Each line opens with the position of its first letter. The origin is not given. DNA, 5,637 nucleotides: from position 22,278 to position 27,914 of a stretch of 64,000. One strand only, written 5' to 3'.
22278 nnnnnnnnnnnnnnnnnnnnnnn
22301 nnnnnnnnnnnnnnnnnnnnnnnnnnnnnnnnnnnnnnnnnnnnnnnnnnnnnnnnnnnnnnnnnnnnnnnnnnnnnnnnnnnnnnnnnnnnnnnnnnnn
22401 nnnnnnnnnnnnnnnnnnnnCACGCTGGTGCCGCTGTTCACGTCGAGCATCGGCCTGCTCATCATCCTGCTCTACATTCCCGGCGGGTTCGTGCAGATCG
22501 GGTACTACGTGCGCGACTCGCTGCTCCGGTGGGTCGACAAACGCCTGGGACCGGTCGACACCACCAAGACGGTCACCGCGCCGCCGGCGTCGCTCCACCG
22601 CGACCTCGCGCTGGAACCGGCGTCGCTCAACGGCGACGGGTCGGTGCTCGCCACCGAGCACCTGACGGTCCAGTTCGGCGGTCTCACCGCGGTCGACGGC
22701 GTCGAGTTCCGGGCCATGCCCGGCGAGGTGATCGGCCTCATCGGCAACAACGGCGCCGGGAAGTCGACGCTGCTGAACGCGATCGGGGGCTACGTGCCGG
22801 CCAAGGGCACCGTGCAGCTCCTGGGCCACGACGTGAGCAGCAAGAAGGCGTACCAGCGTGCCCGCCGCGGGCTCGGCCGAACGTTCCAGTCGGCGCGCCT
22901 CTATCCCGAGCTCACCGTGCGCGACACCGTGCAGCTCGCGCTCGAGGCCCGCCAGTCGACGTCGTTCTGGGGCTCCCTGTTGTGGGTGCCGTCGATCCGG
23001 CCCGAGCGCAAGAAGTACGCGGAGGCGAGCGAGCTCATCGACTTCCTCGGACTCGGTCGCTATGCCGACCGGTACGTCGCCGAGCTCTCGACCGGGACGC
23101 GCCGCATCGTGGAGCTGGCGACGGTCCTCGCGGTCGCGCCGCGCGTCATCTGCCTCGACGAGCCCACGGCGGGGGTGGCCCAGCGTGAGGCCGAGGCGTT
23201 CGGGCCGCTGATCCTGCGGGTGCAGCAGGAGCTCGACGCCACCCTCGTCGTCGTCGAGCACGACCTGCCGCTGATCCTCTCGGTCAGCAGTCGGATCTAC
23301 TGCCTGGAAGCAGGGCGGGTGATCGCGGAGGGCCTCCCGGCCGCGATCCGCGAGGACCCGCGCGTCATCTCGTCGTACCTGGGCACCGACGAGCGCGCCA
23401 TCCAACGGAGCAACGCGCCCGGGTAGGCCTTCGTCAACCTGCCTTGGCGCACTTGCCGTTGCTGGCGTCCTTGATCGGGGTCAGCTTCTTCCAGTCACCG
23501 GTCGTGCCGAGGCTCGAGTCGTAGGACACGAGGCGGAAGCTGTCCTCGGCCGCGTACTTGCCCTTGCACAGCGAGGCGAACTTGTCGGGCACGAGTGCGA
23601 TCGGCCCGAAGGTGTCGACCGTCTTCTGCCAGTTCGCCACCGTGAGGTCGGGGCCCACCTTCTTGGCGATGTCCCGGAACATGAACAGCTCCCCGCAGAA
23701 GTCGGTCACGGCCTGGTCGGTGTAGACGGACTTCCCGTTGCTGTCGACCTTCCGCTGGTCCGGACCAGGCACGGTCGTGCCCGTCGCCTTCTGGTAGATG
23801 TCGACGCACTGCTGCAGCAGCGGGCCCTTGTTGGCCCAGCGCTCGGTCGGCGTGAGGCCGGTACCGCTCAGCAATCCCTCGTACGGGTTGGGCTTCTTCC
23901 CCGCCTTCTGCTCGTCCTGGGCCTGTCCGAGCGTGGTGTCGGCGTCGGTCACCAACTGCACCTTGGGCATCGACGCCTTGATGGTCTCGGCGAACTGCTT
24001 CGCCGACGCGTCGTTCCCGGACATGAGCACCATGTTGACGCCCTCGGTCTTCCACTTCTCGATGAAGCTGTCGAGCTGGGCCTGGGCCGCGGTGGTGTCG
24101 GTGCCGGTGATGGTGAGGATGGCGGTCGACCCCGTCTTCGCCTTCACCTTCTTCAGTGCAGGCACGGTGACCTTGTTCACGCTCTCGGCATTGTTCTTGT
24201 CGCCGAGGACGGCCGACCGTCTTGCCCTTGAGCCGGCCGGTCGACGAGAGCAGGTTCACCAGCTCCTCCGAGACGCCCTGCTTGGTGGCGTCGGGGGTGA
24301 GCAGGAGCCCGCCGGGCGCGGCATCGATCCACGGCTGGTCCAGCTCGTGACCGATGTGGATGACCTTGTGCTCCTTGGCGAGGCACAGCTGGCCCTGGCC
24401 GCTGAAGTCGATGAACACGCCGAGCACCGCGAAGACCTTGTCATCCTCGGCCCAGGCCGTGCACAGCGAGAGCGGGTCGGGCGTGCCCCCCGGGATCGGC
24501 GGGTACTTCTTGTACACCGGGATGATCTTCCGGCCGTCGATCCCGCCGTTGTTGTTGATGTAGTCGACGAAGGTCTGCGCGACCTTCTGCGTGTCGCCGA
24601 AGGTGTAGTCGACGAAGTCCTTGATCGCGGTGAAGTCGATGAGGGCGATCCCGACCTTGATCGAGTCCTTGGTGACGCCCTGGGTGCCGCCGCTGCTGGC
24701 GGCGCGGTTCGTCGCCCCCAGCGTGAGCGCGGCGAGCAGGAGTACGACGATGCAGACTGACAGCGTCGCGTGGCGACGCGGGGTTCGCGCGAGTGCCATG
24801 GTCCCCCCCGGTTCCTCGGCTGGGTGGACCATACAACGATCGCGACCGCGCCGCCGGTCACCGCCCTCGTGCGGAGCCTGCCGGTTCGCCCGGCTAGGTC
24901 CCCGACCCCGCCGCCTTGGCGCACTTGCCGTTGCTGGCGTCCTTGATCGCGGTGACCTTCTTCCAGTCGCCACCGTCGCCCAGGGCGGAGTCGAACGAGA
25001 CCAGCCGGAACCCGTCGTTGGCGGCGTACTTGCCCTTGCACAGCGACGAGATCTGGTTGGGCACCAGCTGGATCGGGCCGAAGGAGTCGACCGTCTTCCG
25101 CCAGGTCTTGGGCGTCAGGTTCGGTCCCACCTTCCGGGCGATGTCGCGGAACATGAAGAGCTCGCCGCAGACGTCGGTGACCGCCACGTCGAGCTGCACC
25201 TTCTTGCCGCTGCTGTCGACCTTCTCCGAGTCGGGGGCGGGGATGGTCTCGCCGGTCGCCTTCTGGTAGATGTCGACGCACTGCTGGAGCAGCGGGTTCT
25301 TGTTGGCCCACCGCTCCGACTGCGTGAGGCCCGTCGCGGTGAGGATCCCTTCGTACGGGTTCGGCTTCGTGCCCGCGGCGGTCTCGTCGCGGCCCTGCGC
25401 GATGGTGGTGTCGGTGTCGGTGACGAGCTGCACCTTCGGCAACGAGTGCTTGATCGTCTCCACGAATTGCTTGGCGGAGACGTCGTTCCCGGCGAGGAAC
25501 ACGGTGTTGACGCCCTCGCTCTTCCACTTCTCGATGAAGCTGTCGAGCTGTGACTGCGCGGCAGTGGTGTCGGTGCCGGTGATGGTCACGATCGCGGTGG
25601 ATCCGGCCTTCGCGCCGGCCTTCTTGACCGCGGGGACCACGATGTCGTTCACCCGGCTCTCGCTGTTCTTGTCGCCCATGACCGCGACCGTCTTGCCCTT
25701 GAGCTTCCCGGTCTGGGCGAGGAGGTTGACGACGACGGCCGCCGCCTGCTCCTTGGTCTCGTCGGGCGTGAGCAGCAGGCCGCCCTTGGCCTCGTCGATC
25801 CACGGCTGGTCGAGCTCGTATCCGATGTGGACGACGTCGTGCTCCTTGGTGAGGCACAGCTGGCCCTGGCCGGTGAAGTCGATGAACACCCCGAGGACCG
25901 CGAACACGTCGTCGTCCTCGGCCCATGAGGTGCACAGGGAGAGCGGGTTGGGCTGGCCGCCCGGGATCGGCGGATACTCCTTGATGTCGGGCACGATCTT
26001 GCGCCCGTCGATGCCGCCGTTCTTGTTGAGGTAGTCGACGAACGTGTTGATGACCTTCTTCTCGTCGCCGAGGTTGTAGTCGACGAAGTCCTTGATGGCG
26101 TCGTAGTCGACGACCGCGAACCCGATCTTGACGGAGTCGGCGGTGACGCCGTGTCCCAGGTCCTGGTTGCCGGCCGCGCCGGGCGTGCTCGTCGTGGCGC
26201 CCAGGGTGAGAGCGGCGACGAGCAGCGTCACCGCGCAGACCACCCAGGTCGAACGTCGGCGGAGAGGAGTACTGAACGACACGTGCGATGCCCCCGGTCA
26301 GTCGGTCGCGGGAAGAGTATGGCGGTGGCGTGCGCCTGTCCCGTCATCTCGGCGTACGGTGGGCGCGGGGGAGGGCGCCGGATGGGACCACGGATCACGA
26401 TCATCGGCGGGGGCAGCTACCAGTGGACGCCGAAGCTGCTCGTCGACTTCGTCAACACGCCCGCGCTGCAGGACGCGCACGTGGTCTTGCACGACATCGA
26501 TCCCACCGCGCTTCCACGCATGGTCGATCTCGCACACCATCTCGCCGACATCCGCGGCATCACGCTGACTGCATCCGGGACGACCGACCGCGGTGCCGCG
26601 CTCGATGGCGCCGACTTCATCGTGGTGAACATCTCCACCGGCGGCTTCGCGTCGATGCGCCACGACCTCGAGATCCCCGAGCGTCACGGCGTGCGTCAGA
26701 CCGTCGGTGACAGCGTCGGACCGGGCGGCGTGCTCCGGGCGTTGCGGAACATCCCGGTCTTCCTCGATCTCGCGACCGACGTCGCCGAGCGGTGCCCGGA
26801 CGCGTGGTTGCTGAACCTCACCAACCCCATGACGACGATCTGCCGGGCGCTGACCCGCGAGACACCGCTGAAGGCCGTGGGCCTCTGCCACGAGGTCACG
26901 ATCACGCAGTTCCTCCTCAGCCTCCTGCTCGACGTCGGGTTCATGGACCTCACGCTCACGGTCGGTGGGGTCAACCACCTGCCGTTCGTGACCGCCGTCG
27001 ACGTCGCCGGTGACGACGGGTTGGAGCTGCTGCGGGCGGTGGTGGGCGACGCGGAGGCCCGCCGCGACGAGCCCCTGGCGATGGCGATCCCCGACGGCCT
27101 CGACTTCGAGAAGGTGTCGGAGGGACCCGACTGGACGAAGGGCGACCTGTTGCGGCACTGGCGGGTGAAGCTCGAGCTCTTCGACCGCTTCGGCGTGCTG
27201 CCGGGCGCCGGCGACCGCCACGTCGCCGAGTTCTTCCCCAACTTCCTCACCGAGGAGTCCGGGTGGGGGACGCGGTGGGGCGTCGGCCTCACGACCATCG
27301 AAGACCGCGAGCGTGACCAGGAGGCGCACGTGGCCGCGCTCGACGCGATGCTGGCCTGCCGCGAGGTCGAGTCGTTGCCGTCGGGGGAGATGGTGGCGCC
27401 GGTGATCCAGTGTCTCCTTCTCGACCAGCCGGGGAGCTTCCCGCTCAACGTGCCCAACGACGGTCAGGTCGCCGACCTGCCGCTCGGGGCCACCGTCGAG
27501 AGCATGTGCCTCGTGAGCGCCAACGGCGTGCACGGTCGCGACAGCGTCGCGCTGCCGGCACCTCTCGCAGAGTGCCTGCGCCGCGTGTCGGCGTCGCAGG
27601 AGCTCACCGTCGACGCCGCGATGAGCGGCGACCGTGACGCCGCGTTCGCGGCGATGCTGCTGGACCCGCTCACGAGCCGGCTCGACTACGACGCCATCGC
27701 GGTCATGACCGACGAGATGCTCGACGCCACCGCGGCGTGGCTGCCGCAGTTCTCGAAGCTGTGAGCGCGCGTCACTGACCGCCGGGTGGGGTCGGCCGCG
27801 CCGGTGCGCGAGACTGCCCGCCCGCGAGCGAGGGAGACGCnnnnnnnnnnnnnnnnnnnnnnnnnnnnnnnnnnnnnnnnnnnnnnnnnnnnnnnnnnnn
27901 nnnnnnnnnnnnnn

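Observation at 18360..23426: Liv-type ABC importer in which one ATPase is fused to a complete 12-TM MFS domain and all remaining modules are fused into one polypeptide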

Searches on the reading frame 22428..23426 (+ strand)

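Call 3: search_protein_families(library=pfam, proteins=[window:22428-23426:+], max_evalue=0.01)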
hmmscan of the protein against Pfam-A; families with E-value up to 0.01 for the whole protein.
window:22428-23426:+ (332 aa): 6 families
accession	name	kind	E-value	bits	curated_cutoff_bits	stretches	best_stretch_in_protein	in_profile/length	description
PF00005.33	ABC_tran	-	1.6e-29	103.7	25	1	90-248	2-137/137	ABC transporter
PF12399.14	BCA_ABC_TP_C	-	1.9e-10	40.6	25.5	1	297-322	1-26/27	Branched-chain amino acid ATP-binding cassette transporter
PF13304.12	AAA_21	-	9.6e-09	36.2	27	1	148-262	166-283/304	AAA domain, putative AbiEii toxin, Type IV TA system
PF13555.12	AAA_29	-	0.00075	19.6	27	1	95-119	18-42/61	P-loop containing region of AAA domain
PF13476.12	AAA_23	-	0.0018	19.4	27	1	99-119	19-39/201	AAA domain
PF02463.25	SMC_N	-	0.0099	15.8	40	0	101-119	26-44/220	RecF/RecN/SMC N terminal domain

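Call 5: search_protein_families(library=ncbifam, proteins=[window:22428-23426:+], max_evalue=0.001)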
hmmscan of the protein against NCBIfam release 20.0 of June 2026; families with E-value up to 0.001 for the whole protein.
window:22428-23426:+ (332 aa): 183 families (the best 25 are shown)
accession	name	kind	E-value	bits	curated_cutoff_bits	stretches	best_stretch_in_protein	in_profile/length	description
NF008449.1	PRK11300.1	equivalog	2.8e-59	200.5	362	1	73-320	5-254/255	high-affinity branched-chain amino acid ABC transporter ATP-binding protein LivG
TIGR03411.1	urea_trans_UrtD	equivalog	9.2e-54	182.6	304.1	1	73-320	2-242/242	urea ABC transporter ATP-binding protein UrtD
TIGR04406.1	LPS_export_lptB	equivalog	4.2e-39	134.3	240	1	74-321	2-236/239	LPS export ABC transporter ATP-binding protein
TIGR01188.1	drrA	subfamily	6.6e-35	120.8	312.45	1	82-313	2-215/302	daunorubicin resistance ABC transporter, ATP-binding protein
TIGR00968.1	3a0106s01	subfamily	2.5e-34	118.9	342.75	1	77-319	4-232/237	sulfate ABC transporter ATP-binding protein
TIGR03410.1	urea_trans_UrtE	equivalog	2.5e-33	115.5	285.8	1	74-309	1-221/230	urea ABC transporter ATP-binding subunit UrtE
TIGR03873.1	F420-0_ABC_ATP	hypoth_equivalog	3e-32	111.9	372.4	1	74-320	2-236/256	putative F420-0 ABC transporter ATP-binding protein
TIGR03265.1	PhnT2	equivalog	5.7e-32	111.3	457.7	1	74-312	5-227/353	putative 2-aminoethylphosphonate ABC transporter ATP-binding protein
NF033858.1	ABC2_perm_RbbA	equivalog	7.8e-32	110.1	1050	1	58-310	250-487/909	ribosome-associated ATPase/putative transporter RbbA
NF010068.0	PRK13548.1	equivalog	1.1e-31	109.9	261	1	73-310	5-233/261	heme ABC transporter ATP-binding protein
NF008030.0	PRK10762.1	equivalog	3.2e-31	108.6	745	1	73-311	4-232/501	ribose ABC transporter ATP-binding protein RbsA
TIGR03258.1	PhnT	equivalog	4.3e-31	108.2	499.15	1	72-320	7-242/359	2-aminoethylphosphonate ABC transport system ATP-binding subunit PhnT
TIGR04521.1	ECF_ATPase_2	equivalog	8.6e-31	107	330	1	87-313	19-238/279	energy-coupling factor transporter ATPase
NF008442.0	PRK11288.1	equivalog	2.9e-30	105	689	1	72-301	6-224/504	L-arabinose ABC transporter ATP-binding protein AraG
NF041861.1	YtfR_transport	equivalog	4.8e-30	104.4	850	1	73-319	1-235/492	galactofuranose ABC transporter, ATP-binding protein YtfR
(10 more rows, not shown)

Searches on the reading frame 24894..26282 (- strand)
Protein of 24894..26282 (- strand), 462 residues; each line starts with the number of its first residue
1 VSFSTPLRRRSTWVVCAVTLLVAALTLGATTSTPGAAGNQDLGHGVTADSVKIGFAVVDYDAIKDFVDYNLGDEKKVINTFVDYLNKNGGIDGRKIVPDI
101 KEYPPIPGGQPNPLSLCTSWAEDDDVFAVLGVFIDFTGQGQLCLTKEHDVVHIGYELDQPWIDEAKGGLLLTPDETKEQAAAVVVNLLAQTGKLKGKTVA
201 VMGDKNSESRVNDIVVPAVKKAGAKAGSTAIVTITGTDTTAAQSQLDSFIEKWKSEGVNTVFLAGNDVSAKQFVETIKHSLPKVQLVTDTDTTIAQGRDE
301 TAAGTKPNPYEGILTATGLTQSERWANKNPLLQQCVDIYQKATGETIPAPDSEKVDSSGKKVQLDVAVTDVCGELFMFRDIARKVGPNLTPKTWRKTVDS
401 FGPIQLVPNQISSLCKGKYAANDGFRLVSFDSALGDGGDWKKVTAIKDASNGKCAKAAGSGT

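Call 5: search_protein_families(library=ncbifam, proteins=[window:24894-26282:-], max_evalue=0.001)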
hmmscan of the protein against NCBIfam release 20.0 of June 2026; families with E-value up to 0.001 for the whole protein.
window:24894-26282:- (462 aa): 0 families

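Call 18: search_protein_families(library=pfam, proteins=[window:24894-26282:-], max_evalue=0.001)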
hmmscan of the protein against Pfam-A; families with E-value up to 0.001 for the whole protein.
window:24894-26282:- (462 aa): 1 family
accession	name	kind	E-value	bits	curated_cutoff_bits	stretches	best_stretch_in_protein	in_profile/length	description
PF13458.12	Peripla_BP_6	-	1e-11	45.6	31.7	1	78-346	25-272/343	Periplasmic binding protein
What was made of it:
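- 24894..26282 (-): SBP-b: intact 462-aa tandem paralogue (about 70% identical to SBP-a), a type-1 periplasmic binding protein. Pfam Peripla_BP_6 E 1e-11 (call 18).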

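Call 35: search_solved_structures(query=window:24894-26282:-, max_evalue=0.01)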
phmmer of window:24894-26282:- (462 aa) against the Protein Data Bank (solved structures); distinct sequences matched with E-value up to 0.01: 1.
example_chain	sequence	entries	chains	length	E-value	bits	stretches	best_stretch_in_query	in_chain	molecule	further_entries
3v76_A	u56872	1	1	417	0.0037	19.7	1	187-245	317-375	Flavoprotein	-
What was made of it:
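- Tried and rejected: There was no sequence match in the PDB (call 35).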

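Call 74: find_homologous_proteins(query=window:24894-26282:-)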
Query window:24894-26282:- (462 aa): 543 proteins with E <= 0.001 among 8000 candidates; the best 120 are listed.
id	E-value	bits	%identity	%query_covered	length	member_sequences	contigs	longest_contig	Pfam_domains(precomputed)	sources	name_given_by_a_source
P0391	1.1e-292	989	99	96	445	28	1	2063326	PF13458.13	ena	-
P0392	1.7e-266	903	86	100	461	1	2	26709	PF13458.13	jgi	jgi:ABC-type branched-subunit amino acid transport system substrate-binding protein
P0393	1.5e-258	876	90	97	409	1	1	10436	-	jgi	jgi:hypothetical protein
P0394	1.6e-223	761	73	98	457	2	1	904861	PF13458.13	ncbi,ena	-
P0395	2.4e-221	754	71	99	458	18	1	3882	PF13458.13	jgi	-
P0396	2.5e-218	744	71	99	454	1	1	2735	PF13458.13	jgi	jgi:ABC-type branched-subunit amino acid transport system substrate-binding protein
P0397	2.9e-218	744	74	96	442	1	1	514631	PF13458.13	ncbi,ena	-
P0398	4.6e-217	740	71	97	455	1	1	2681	PF13458.13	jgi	jgi:ABC-type branched-subunit amino acid transport system substrate-binding protein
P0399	7.0e-217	739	71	98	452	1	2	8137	PF13458.13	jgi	jgi:ABC-type branched-subunit amino acid transport system substrate-binding protein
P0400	1.1e-216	738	71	98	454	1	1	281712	PF13458.13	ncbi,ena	-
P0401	2.3e-216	737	70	98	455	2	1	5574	PF13458.13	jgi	jgi:ABC-type branched-subunit amino acid transport system substrate-binding protein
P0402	6.4e-215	733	74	90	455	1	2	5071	PF13458.13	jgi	jgi:ABC-type branched-subunit amino acid transport system substrate-binding protein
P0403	6.7e-215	733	74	90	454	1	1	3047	PF13458.13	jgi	jgi:ABC-type branched-subunit amino acid transport system substrate-binding protein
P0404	2.0e-214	731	69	99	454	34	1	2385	PF13458.13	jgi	jgi:ABC-type branched-subunit amino acid transport system substrate-binding protein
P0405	3.7e-214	730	71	98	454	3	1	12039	PF13458.13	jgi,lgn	jgi:ABC-type branched-subunit amino acid transport system substrate-binding protein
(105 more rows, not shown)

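Call 75: find_encoding_contigs(protein=P0391, flank=10000, max_places=4)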
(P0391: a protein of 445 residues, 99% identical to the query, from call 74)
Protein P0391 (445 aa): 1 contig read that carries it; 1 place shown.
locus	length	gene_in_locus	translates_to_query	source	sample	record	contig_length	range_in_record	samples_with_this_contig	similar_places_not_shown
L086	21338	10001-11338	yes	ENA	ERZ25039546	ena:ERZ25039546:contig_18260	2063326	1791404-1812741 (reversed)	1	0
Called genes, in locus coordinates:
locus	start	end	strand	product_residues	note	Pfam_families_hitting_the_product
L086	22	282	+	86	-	PF02551:Acyl_CoA_thio, PF20789:4HBT_3C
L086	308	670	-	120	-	PF00106:adh_short, PF13561:adh_short_C2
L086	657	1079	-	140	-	PF00106:adh_short, PF08659:KR (weak), PF13561:adh_short_C2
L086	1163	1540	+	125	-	PF10604:Polyketide_cyc2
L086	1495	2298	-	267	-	PF01636:APH, PF02958:EcKL, PF07914:DUF1679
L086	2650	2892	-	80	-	-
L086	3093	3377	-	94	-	PF04909:Amidohydro_2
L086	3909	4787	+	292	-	PF02826:2-Hacid_dh_C (weak), PF03446:NAD_binding_2, PF03807:F420_oxidored (weak), PF21761:RedAm-like_C (faint), PF14833:NAD_binding_11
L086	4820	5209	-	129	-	PF02627:CMD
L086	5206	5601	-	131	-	PF22691:Thiolase_C_1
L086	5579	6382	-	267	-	PF00108:Thiolase_N (weak)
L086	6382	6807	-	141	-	PF12172:zf-ChsH2, PF01796:OB_ChsH2_C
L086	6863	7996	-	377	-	PF00501:AMP-binding, PF13193:AMP-binding_C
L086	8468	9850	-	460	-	PF02056:Glyco_hydro_4, PF11975:Glyco_hydro_4C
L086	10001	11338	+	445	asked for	PF13458:Peripla_BP_6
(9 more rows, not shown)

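Call 85: predict_structure(alignment_id=A4)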
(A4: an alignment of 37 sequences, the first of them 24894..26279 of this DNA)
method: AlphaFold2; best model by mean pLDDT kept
length: 461 residues; sequences in the alignment: 37
mean_pLDDT: 85.7   pTM: 0.84
mean pLDDT of the five models: 85.7, 85.6, 82.8, 82.7, 78.6
residues with pLDDT >= 90: 307; 70-90: 98; 50-70: 13; < 50: 43
segments of 3 or more residues with pLDDT < 50: 1-39, 458-461
pLDDT, mean of each block of 10 residues (from residue 1): 29 26 29 36 88 95 89 97 97 96 83 90 94 88 96 92 96 92 94 96 90 96 95 64 88 97 89 93 93 87 91 90 91 98 93 89 96 98 95 97 92 94 94 87 88 62 32
secondary structure, 60 per line:
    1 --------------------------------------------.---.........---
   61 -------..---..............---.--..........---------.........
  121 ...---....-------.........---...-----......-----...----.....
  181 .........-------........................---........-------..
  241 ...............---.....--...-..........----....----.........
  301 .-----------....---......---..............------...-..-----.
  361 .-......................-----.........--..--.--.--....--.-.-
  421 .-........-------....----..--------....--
elements in order: E49-57 H73-86 E93-102 H112-123 E127-130 H138-146 E150-152 H158-163 E169-171 H176-189 E197-203 H204-220 E224-231 H239-255 E259-263 H270-279 E284-287 H292-301 E313-316 H320-325 H329-342 H363-384 H390-398 E411-414 E423-430 E438-441 H456-459
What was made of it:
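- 24894..26282 (-): AF2 pLDDT 85.7 (call 85).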

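Call 87: fold_search(model_id=the predicted structure, library=pdb)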
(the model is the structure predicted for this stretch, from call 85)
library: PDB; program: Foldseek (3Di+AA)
matches with E <= 10: 1812; with E <= 0.001: 662
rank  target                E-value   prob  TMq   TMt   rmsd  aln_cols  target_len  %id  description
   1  4ey3                  4.3e-17  1.00  0.56  0.68   6.0       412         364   14  Crystal structure of solute binding protein of ABC transporter in complex with p-hydroxybenzoic acid (released 2012-05-30)
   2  4eyg_A                1.9e-16  1.00  0.55  0.67   6.2       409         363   14  Crystal structure of solute binding protein of ABC transporter from Rhodopseudomonas palustris BisB5 in complex with v (released 2012-05-30)
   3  4n0q_B                2.4e-16  1.00  0.53  0.67   5.5       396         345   17  Crystal Structure of an ABC transporter, substrate-binding protein from Brucella melitensis 16M in complex with L-Leuc (released 2013-11-06)
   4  3hut                  5.6e-16  1.00  0.57  0.72   5.1       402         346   13  Crystal structure of a putative branched-chain amino acid ABC transporter from Rhodospirillum rubrum (released 2009-06-30)
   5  4evs                  8.0e-16  1.00  0.56  0.68   5.5       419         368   13  Crystal structure of ABC transporter from R. palustris - solute binding protein (RPA0985) in complex with 4-hydroxybenzo (released 2012-05-23)
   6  4eyg_B                9.5e-16  1.00  0.55  0.67   6.1       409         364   13  Crystal structure of solute binding protein of ABC transporter from Rhodopseudomonas palustris BisB5 in complex with v (released 2012-05-30)
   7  3i09_A                1.3e-15  1.00  0.53  0.63   6.2       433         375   13  CRYSTAL STRUCTURE OF A PERIPLASMIC BINDING PROTEIN (BMA2936) FROM BURKHOLDERIA MALLEI AT 1.80 A RESOLUTION (released 2009-07-21)
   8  9jti                  1.6e-15  1.00  0.51  0.43   5.7       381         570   14  X-ray structure of NeIle indicator complexed with isoleucine (released 2024-12-25)
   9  4q6w_B                1.6e-15  1.00  0.57  0.68   6.1       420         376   15  Crystal Structure of Periplasmic Binding Protein type 1 from Bordetella pertussis Tohama I complexed with 3-Hydroxy Be (released 2014-07-02)
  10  4n0q_A                3.3e-15  1.00  0.51  0.65   5.9       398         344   16  Crystal Structure of an ABC transporter, substrate-binding protein from Brucella melitensis 16M in complex with L-Leuc (released 2013-11-06)
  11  4q6b                  3.5e-15  1.00  0.56  0.73   4.9       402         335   13  Crystal Structure of ABC Transporter Substrate-Binding Protein fromDesulfitobacterium hafniense complex with Leu (released 2014-07-02)
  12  3ip5                  3.7e-15  1.00  0.54  0.68   5.9       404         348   15  Structure of Atu2422-GABA receptor in complex with alanine (released 2010-07-14)
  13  1z15                  5.0e-15  1.00  0.54  0.68   5.4       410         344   13  Crystal structure analysis of periplasmic Leu/Ile/Val-binding protein in superopen form (released 2005-10-04)
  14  4n03                  7.2e-15  1.00  0.54  0.62   6.1       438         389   16  Fatty acid ABC transporter substrate-binding protein from Thermomonospora curvata (released 2013-10-16)
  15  3ipc                  7.6e-15  1.00  0.55  0.70   5.6       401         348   15  Structure of ATU2422-GABA F77A mutant receptor in complex with leucine (released 2010-07-14)
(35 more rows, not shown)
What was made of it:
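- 24894..26282 (-): Foldseek hits to LivJ, aromatic-acid and urea SBPs at TM 0.6-0.73 (call 87).
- On HAAT ABC importer (TC 3.A.1.4, LivHMGF/Urt type): The fold is confirmed (calls 85, 87).
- Foldseek cannot separate aromatic-acid, amino-acid, urea and fatty-acid binders for the SBP (call 87).
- Tried and rejected: In the Foldseek search with the AF2 model, aromatic-acid, Leu, urea, amide and fatty-acid binders scored alike at 11-17% identity (call 87).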

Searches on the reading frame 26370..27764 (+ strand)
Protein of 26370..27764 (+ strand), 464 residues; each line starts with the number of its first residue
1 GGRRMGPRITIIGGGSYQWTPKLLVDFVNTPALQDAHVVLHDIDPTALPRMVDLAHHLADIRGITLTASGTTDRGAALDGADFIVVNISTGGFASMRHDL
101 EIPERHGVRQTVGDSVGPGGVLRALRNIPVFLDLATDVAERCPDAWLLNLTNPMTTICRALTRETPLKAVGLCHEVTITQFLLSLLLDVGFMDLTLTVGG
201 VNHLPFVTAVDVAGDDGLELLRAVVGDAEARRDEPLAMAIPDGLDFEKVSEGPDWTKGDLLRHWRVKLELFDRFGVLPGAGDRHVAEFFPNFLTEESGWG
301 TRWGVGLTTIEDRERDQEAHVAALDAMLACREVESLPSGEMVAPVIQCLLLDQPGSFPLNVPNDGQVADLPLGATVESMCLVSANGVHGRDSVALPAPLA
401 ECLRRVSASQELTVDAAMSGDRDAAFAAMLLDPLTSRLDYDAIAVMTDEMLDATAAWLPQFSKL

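Call 18: search_protein_families(library=pfam, proteins=[window:26370-27764:+], max_evalue=0.001)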
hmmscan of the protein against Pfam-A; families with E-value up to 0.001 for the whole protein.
window:26370-27764:+ (464 aa): 2 families
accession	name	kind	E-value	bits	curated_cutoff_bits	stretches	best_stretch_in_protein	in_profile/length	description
PF02056.22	Glyco_hydro_4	-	1.2e-48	165.6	23.2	1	8-184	1-178/183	Family 4 glycosyl hydrolase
PF11975.13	Glyco_hydro_4C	-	3.6e-31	109.2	24.1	1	199-435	2-211/211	Family 4 glycosyl hydrolase C-terminal domain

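Call 65: search_protein_families(library=ncbifam, proteins=[window:26370-27764:+], max_evalue=0.00001)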
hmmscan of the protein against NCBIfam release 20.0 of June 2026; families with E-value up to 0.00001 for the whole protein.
window:26370-27764:+ (464 aa): 2 families
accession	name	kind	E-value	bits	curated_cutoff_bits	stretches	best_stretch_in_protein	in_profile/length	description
NF011657.0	PRK15076.1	subfamily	3.9e-98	328.9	486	1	7-462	3-430/432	alpha-galactosidase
NF041089.1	alpha_gluc_AglA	equivalog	6e-36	124.3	650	1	8-227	2-224/464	alpha-glucosidase AglA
